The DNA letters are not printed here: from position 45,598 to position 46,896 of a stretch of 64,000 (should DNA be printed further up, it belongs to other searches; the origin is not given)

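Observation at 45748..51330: Locus-level association: NHL propeller lipoprotein, 46 heme sites in three cytochromes and a PagL-like small OM barrel, with no recognisable porin or quinol dehydrogenase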

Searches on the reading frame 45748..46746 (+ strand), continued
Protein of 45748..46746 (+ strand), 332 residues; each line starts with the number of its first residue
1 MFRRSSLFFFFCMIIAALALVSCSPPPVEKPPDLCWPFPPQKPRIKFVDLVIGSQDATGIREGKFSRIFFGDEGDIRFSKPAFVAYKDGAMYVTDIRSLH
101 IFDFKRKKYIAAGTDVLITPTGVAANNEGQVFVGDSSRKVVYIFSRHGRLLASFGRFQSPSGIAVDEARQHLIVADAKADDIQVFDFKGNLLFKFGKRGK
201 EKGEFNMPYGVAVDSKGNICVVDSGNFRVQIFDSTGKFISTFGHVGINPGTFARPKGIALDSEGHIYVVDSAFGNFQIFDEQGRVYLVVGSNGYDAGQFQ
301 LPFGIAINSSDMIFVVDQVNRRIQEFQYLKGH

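Call 73: search_protein_families(library=pfam, proteins=[L118:13345-14730:+, L118:14740-15288:+, L118:11702-13276:+], max_evalue=0.01)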
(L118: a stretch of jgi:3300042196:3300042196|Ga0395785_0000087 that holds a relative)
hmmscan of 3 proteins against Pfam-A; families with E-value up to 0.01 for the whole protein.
L118:13345-14730:+ (461 aa): 5 families
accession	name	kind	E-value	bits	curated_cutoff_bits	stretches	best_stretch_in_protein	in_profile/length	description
PF09699.15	Paired_CXXCH_1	-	1.8e-45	152.8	20.6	4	313-351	1-39/41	Doubled CXXCH motif (Paired_CXXCH_1)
PF11741.13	AMIN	-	1.7e-15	57.3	20.5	1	42-132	2-95/101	AMIN domain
PF14537.11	Cytochrom_c3_2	-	1.9e-10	41.5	25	2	366-460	8-79/79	Cytochrome c3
PF14522.11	Cytochrome_C7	-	3.8e-10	39.9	24.8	0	260-326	7-67/67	Cytochrome c7 and related cytochrome c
PF22113.1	Mtrc-MtrF_II-IV_dom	-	1.1e-05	25.5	30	1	296-438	7-168/176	Outer membrane cytochrome MtrC/MtrF-like, domains II/IV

L118:14740-15288:+ (182 aa): 1 family
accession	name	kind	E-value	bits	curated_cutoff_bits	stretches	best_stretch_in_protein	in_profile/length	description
PF09411.16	PagL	-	8.3e-20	71.7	23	1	72-177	32-134/136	Lipid A 3-O-deacylase (PagL)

L118:11702-13276:+ (524 aa): 6 families
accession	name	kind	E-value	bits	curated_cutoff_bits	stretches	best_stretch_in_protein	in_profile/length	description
PF09699.15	Paired_CXXCH_1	-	5.2e-129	420.1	20.6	10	282-321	1-40/41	Doubled CXXCH motif (Paired_CXXCH_1)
PF14522.11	Cytochrome_C7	-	5.1e-20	71.5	24.8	2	326-387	5-66/67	Cytochrome c7 and related cytochrome c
PF14537.11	Cytochrom_c3_2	-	6.2e-17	62.3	25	1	427-523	7-79/79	Cytochrome c3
PF22113.1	Mtrc-MtrF_II-IV_dom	-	7e-14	52.2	30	1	333-504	5-171/176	Outer membrane cytochrome MtrC/MtrF-like, domains II/IV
PF22678.1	Cytochrom_c_NrfB-like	-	1.3e-08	35.6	27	1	255-307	24-78/89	Cytochrome c-type protein NrfB-like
PF10346.14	Con-6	-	0.00045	20.5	25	0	285-303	5-23/34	Conidiation protein 6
